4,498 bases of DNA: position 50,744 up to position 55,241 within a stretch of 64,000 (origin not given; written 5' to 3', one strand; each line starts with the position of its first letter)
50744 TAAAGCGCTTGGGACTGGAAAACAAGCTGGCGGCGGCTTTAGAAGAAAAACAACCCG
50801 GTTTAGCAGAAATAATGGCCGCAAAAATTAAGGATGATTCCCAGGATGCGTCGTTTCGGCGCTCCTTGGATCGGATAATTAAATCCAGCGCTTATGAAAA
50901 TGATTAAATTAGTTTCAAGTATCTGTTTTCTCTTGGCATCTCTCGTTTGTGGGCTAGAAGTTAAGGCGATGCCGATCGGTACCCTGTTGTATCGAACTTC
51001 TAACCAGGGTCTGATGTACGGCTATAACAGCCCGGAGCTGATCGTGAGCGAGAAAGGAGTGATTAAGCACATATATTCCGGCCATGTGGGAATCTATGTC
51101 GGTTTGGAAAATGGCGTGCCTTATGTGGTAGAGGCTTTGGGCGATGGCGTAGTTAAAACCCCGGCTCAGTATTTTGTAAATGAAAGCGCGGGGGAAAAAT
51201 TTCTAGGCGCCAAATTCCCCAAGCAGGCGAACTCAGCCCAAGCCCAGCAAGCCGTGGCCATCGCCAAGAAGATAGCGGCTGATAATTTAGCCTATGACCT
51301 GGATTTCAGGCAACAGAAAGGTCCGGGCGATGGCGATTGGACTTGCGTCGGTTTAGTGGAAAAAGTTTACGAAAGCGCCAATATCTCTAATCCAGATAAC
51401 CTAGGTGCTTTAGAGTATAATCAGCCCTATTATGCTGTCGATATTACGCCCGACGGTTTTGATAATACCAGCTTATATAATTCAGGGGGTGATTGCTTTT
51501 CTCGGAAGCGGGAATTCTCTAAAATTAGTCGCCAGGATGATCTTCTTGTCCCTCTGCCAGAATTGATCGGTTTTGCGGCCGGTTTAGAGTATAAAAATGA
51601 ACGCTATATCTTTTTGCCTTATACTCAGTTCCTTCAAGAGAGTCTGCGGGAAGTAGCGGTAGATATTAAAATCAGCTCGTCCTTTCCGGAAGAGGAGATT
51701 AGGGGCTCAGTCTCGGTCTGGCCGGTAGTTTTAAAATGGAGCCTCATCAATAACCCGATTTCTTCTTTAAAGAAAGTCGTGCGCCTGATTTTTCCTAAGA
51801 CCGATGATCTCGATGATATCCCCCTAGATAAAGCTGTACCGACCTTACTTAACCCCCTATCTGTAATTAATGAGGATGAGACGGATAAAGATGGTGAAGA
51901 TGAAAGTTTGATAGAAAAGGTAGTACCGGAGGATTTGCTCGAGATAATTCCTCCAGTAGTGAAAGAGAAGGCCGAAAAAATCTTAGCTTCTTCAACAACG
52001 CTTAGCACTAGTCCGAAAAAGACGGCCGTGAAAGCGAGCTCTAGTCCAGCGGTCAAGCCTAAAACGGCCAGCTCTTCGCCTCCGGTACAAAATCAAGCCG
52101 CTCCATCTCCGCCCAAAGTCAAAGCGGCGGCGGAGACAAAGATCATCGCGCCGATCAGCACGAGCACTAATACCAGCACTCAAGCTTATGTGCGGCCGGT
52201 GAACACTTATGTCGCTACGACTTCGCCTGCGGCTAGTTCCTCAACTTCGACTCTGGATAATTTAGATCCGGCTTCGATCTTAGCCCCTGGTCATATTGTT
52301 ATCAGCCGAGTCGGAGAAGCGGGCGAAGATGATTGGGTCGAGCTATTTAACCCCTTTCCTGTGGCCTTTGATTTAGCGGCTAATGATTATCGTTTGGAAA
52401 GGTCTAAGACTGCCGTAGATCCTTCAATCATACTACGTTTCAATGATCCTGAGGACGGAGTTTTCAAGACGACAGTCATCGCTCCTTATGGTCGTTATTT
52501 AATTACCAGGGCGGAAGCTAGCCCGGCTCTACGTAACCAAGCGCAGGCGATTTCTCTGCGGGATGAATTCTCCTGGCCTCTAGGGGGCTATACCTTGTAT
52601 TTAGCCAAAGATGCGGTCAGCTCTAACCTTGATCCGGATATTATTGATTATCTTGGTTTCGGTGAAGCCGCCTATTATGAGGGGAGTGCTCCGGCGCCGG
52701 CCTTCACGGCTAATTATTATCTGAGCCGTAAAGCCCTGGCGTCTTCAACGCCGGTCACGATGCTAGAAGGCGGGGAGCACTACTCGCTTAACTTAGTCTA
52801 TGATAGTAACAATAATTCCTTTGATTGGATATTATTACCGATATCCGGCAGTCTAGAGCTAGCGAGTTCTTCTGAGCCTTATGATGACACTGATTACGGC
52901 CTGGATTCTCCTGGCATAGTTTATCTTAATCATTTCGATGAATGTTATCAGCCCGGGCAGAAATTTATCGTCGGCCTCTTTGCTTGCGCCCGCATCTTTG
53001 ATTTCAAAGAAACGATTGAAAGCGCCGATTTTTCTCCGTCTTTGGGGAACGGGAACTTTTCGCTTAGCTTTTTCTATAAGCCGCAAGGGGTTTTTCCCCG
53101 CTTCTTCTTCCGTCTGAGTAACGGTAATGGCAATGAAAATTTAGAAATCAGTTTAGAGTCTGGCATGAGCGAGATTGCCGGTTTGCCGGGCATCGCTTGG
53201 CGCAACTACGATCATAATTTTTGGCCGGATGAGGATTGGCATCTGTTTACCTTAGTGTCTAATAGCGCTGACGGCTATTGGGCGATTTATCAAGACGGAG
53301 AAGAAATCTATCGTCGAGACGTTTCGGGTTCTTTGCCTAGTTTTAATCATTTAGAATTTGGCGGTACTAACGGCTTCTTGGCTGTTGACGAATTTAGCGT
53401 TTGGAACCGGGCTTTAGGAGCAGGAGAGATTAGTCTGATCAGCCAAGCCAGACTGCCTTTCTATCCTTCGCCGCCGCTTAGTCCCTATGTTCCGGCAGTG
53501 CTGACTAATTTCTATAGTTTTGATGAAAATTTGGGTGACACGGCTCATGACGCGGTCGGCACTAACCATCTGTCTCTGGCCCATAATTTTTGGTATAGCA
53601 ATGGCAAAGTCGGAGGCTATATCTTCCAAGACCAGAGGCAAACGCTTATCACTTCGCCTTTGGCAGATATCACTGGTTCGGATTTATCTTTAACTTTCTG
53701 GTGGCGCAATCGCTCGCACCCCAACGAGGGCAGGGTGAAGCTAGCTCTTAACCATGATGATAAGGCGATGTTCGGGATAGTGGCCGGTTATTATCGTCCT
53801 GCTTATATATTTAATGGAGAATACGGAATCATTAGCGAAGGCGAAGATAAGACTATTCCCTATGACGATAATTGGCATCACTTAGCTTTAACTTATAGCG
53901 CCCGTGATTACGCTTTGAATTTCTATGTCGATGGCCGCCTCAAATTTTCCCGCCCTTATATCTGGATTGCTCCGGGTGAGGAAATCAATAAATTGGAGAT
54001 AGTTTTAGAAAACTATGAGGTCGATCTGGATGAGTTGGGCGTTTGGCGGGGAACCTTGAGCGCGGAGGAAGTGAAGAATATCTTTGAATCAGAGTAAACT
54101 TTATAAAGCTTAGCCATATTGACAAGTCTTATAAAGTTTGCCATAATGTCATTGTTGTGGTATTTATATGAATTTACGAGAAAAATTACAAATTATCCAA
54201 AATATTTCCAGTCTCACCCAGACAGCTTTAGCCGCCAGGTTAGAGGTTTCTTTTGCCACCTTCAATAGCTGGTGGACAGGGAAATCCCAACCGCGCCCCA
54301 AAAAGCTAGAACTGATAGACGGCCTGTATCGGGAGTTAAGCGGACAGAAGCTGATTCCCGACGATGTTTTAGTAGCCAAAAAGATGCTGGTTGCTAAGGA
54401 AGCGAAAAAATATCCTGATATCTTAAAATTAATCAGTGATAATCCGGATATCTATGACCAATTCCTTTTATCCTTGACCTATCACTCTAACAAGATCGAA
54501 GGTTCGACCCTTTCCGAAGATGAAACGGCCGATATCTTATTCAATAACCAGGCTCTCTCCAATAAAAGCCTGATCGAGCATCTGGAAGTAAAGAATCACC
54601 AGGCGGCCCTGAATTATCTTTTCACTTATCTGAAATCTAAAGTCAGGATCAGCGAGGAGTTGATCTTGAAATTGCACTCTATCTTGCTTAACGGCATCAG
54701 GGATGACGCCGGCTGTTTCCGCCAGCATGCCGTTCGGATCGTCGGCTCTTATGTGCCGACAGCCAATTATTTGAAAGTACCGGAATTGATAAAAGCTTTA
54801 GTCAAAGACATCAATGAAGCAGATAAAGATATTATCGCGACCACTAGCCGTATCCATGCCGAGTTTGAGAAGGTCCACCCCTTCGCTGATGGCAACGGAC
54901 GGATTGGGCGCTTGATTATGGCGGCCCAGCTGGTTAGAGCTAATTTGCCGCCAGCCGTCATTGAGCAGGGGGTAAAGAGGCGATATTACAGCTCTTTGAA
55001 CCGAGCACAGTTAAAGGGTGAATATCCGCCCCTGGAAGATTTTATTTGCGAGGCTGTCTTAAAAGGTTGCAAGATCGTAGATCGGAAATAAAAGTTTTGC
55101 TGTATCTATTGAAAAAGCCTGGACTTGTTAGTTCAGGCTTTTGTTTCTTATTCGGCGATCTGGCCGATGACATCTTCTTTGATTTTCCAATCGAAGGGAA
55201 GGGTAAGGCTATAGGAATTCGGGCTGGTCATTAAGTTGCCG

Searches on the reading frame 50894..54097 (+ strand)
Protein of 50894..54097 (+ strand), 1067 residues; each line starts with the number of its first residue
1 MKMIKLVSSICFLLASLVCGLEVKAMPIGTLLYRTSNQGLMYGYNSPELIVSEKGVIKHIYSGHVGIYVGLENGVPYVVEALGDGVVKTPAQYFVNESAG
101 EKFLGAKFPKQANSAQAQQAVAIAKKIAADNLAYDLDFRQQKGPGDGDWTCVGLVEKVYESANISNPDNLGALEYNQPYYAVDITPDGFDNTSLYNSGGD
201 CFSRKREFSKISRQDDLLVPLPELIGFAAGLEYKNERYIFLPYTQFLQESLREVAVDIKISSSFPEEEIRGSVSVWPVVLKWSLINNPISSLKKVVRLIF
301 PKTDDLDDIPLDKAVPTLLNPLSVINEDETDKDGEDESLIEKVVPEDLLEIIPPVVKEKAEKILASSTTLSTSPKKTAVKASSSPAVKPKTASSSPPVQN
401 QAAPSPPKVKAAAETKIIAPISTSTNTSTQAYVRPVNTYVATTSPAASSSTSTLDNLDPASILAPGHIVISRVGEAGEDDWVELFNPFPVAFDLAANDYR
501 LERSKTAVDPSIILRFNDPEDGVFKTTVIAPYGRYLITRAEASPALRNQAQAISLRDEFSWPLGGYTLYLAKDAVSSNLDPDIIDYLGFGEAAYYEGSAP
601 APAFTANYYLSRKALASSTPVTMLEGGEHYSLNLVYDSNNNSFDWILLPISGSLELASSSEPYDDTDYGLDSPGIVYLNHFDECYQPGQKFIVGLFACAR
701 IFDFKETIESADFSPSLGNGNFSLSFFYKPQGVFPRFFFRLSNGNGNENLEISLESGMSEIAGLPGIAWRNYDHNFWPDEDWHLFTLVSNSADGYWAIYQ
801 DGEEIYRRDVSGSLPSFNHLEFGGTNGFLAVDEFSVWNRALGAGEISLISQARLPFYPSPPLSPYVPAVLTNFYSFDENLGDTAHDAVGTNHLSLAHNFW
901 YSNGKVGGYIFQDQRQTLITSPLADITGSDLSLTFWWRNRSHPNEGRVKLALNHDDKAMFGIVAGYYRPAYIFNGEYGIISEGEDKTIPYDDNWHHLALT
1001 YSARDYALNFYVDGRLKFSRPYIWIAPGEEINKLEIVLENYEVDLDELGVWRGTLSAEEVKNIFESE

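Call 56: search_protein_families(library=pfam, proteins=[window:50894-54097:+], max_evalue=0.0001)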
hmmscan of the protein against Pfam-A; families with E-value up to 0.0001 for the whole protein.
window:50894-54097:+ (1067 aa): 1 family
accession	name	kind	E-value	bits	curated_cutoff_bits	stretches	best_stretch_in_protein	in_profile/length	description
PF13385.13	Laminin_G_3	-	8.7e-20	71.8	27.6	2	919-1061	7-151/151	Concanavalin A-like lectin/glucanases superfamily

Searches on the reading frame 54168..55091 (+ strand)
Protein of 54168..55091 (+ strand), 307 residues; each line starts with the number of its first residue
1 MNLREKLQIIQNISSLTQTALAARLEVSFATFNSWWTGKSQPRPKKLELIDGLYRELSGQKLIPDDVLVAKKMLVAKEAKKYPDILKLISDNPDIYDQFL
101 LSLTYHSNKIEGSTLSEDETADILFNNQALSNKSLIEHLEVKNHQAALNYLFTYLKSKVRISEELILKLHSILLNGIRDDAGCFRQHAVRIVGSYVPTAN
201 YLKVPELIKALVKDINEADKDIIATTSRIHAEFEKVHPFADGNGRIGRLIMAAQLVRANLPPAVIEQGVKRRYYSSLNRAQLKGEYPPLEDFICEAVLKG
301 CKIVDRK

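Call 56: search_protein_families(library=pfam, proteins=[window:54168-55091:+], max_evalue=0.0001)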
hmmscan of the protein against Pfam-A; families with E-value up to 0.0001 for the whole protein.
window:54168-55091:+ (307 aa): 1 family
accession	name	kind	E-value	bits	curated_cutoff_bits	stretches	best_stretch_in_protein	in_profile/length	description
PF02661.23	Fic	-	1e-18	68.4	24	1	161-255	2-93/93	Fic/DOC family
